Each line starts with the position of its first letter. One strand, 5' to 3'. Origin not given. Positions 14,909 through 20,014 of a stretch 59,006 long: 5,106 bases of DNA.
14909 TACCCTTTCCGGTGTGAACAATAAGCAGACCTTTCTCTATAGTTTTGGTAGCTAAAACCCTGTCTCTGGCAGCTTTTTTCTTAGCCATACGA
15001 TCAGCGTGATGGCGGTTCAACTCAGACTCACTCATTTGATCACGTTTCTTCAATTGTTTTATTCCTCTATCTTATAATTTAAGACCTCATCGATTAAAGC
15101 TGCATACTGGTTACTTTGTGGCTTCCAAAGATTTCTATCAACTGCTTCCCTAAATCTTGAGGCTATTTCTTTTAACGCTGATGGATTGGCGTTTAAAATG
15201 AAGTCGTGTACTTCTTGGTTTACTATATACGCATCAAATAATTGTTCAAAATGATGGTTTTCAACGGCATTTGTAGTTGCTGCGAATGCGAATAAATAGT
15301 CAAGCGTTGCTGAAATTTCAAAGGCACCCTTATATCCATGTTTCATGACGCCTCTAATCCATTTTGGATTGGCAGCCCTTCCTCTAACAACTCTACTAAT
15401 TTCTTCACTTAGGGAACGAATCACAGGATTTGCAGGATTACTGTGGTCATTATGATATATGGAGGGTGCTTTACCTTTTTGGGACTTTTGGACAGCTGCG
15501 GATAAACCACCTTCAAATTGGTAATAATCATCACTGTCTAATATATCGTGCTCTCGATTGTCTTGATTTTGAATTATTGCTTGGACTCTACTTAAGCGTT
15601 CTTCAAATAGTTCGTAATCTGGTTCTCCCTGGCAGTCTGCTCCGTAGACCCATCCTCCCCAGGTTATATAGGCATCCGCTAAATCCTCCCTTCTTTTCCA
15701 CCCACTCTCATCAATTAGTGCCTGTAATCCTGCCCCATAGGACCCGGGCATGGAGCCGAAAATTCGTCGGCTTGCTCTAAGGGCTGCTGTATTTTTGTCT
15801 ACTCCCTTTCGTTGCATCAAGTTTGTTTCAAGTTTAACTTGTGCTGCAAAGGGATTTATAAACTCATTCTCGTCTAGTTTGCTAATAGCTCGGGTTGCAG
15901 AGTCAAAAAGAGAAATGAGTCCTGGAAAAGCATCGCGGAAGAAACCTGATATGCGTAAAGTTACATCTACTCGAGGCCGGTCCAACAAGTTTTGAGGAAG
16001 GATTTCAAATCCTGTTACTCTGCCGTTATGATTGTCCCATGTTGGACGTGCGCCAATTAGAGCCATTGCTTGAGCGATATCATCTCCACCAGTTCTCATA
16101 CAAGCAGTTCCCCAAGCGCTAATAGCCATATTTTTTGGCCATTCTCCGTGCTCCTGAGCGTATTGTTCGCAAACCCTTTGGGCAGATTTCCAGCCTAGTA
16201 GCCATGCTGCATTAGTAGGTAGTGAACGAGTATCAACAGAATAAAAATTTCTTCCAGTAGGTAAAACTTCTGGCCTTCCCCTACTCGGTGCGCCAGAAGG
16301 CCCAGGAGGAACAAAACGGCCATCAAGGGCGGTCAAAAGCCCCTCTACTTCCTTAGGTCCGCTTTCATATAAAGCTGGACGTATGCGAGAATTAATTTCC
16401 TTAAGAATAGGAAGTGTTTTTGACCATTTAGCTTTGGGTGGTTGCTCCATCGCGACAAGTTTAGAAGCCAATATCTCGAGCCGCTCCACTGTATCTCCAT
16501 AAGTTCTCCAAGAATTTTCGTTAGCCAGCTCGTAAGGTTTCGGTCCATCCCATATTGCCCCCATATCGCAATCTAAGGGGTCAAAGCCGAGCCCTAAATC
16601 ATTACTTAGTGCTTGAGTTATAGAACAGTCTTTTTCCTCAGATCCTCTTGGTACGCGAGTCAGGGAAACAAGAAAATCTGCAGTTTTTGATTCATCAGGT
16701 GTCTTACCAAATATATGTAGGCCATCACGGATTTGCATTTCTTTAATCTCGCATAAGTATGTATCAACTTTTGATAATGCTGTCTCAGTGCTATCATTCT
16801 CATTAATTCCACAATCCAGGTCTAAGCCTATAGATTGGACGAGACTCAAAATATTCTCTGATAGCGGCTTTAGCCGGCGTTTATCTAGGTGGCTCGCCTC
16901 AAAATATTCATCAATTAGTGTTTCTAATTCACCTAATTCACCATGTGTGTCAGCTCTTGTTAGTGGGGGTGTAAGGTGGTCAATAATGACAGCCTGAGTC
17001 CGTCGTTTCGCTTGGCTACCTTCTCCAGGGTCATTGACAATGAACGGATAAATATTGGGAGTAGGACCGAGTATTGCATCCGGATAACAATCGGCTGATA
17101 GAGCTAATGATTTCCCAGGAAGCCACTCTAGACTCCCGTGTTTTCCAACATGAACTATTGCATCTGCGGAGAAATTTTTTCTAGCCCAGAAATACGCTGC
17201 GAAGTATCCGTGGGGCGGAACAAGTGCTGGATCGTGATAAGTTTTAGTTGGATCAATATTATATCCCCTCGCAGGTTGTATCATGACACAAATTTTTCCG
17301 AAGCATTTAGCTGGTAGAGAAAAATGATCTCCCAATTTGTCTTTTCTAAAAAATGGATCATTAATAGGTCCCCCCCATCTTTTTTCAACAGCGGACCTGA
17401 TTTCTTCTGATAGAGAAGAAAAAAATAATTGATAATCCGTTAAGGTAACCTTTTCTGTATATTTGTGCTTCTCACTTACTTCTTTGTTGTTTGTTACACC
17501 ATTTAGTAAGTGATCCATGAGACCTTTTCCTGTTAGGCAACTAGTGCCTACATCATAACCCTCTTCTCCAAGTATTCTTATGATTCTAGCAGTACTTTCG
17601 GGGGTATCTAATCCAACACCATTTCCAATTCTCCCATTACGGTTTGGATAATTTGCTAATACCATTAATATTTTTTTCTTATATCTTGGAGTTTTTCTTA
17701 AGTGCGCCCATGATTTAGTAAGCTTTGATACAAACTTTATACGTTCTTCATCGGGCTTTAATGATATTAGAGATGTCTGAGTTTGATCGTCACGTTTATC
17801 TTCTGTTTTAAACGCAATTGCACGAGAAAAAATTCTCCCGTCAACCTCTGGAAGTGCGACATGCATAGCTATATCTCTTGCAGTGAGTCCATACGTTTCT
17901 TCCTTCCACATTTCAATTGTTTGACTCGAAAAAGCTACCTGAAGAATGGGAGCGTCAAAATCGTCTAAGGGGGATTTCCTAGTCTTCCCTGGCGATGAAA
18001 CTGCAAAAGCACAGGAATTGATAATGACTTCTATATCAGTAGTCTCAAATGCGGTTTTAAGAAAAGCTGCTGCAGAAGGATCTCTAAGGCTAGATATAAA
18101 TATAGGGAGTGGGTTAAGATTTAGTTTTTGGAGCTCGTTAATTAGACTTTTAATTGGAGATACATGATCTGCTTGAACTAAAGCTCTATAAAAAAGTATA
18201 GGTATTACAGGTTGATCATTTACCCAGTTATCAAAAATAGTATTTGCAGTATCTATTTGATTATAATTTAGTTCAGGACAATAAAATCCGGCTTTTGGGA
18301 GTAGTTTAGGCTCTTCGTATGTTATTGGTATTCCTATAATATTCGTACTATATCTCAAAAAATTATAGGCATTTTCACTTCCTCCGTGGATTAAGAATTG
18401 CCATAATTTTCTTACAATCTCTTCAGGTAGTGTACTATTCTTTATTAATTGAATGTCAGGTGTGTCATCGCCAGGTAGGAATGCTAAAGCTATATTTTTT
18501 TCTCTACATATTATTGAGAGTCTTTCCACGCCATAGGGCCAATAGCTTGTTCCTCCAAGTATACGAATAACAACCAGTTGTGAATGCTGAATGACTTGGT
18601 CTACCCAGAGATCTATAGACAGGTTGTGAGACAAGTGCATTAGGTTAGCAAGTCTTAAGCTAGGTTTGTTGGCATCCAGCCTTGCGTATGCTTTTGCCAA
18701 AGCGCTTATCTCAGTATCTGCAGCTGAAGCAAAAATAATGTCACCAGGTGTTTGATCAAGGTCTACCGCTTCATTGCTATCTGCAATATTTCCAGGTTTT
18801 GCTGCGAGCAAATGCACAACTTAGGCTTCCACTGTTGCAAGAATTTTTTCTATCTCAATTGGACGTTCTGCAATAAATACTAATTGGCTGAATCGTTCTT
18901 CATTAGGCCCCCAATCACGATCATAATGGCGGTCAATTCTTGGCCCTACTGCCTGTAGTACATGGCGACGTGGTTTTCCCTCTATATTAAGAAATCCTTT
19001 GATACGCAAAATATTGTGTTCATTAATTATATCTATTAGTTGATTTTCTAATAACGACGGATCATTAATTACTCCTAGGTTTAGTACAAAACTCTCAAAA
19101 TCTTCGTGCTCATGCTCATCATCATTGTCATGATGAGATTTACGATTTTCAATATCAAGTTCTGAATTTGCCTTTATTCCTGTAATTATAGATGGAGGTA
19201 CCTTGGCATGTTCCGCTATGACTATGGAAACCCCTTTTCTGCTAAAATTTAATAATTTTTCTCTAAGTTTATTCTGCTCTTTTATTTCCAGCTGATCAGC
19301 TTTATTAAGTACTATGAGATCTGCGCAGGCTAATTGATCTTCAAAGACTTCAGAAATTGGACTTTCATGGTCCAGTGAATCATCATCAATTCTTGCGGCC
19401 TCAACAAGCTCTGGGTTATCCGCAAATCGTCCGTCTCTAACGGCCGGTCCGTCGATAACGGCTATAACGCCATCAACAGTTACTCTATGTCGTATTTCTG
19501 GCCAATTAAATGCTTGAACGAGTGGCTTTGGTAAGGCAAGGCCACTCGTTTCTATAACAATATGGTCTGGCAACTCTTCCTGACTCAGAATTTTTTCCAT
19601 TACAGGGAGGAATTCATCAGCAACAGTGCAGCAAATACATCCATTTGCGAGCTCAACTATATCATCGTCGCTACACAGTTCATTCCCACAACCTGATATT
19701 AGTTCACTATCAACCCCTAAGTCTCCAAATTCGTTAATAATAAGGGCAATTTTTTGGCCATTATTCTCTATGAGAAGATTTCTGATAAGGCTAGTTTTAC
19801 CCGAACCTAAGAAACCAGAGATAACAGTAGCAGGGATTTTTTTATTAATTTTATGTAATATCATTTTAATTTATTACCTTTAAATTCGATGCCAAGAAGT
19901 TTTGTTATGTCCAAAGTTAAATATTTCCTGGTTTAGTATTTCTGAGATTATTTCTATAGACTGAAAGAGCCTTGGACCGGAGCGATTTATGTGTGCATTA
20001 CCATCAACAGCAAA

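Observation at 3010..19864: Hybrid B12 pathway: complete early-cobalt-insertion set together with late chelatase CobN/CobW, and no cobG, cobZ or cobF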

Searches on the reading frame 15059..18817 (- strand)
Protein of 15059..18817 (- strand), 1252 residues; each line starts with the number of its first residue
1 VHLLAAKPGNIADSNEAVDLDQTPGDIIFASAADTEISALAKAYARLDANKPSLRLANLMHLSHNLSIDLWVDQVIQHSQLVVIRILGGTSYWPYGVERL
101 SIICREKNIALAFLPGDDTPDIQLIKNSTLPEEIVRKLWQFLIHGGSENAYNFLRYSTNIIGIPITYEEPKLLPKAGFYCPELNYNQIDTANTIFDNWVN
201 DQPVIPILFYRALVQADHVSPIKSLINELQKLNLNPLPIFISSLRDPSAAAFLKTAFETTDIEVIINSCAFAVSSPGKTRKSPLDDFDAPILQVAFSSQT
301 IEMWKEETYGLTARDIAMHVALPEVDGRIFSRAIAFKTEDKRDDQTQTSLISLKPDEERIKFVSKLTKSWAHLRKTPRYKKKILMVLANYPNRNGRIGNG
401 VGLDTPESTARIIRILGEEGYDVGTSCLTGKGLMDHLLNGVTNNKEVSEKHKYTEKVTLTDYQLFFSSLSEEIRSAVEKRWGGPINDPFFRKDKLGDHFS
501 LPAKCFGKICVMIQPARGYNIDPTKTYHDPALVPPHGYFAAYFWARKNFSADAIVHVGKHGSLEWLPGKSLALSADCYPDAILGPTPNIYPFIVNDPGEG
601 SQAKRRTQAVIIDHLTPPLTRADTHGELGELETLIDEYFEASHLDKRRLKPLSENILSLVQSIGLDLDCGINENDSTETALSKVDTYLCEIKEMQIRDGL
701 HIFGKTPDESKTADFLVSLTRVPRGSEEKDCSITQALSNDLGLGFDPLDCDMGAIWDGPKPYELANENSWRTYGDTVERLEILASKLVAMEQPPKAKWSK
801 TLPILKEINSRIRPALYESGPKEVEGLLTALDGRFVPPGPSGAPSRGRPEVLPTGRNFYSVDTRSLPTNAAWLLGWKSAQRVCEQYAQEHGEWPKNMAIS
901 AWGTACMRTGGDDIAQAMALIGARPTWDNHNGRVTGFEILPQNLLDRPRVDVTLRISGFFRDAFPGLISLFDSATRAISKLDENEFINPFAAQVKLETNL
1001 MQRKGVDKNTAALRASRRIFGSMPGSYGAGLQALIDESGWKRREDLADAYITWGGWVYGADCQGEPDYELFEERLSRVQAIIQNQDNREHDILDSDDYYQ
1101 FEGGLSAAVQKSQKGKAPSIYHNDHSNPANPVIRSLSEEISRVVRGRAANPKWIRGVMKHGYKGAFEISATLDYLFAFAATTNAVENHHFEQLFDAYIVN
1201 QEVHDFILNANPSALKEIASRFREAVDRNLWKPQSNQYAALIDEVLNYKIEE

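Call 4: search_protein_families(library=ncbifam, proteins=[window:15059-18817:-])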
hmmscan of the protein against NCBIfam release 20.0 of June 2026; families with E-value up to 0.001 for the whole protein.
window:15059-18817:- (1252 aa): 9 families
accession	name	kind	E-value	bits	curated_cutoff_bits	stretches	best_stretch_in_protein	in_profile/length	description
TIGR02257.1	cobalto_cobN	equivalog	0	1602.7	822.05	1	1-1246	1-1221/1226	cobaltochelatase subunit CobN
NF008973.0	PRK12321.1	equivalog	0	1240.7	1235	1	1-1243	1-1099/1105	cobaltochelatase subunit CobN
NF004646.0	PRK05989.2-4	equivalog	4.1e-206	687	1468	1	125-1246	90-1234/1277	cobaltochelatase subunit CobN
TIGR02025.1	BchH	equivalog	1.1e-195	652.7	829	1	139-1241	167-1257/1271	magnesium chelatase subunit H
NF009140.0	PRK12493.1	equivalog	1.8e-181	605.9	1300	2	822-1241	887-1295/1313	magnesium chelatase subunit H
NF009942.0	PRK13405.1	equivalog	4.2e-162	541.4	1166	2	821-1242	818-1228/1245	magnesium chelatase subunit H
NF004643.0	PRK05989.2-1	equivalog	3e-159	532.1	1926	1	133-1240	89-1145/1184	cobaltochelatase subunit CobN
NF004644.0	PRK05989.2-2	equivalog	1.7e-158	529.7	1248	2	822-1237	761-1177/1289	cobaltochelatase subunit CobN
NF004645.0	PRK05989.2-3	equivalog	1.2e-147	493.5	1619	2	819-1248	990-1433/1597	cobaltochelatase subunit CobN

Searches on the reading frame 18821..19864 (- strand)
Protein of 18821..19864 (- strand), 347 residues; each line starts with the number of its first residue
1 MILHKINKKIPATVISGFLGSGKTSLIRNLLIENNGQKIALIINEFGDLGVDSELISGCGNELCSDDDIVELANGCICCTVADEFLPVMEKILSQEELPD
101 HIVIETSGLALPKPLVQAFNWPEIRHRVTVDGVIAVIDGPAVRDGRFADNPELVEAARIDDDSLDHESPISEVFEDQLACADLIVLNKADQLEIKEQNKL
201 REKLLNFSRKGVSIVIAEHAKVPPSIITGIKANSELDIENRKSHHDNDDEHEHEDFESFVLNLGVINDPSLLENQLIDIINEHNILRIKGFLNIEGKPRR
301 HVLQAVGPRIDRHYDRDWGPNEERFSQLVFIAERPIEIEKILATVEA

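Call 4: search_protein_families(library=ncbifam, proteins=[window:18821-19864:-])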
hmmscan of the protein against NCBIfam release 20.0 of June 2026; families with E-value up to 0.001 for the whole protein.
window:18821-19864:- (347 aa): 5 families
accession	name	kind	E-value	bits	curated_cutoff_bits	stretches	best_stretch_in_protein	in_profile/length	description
TIGR02475.1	CobW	equivalog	3.3e-144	480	332.1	1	8-343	2-340/342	cobalamin biosynthesis protein CobW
NF008578.0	PRK11537.1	equivalog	5.6e-40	137.5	361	2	9-139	3-132/318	GTPase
NF038288.1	chaper_GTP_ZigA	equivalog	1.2e-36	126.5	600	1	10-299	1-295/390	zinc metallochaperone GTPase ZigA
NF041053.1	CobW_rel_Se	equivalog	1.9e-16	60.3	180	1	14-142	5-128/195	CobW-related selenoprotein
NF047431.1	hiber_recruit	equivalog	2.5e-09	36.6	375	1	10-202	2-199/402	ribosome hibernation factor-recruiting GTPase MRF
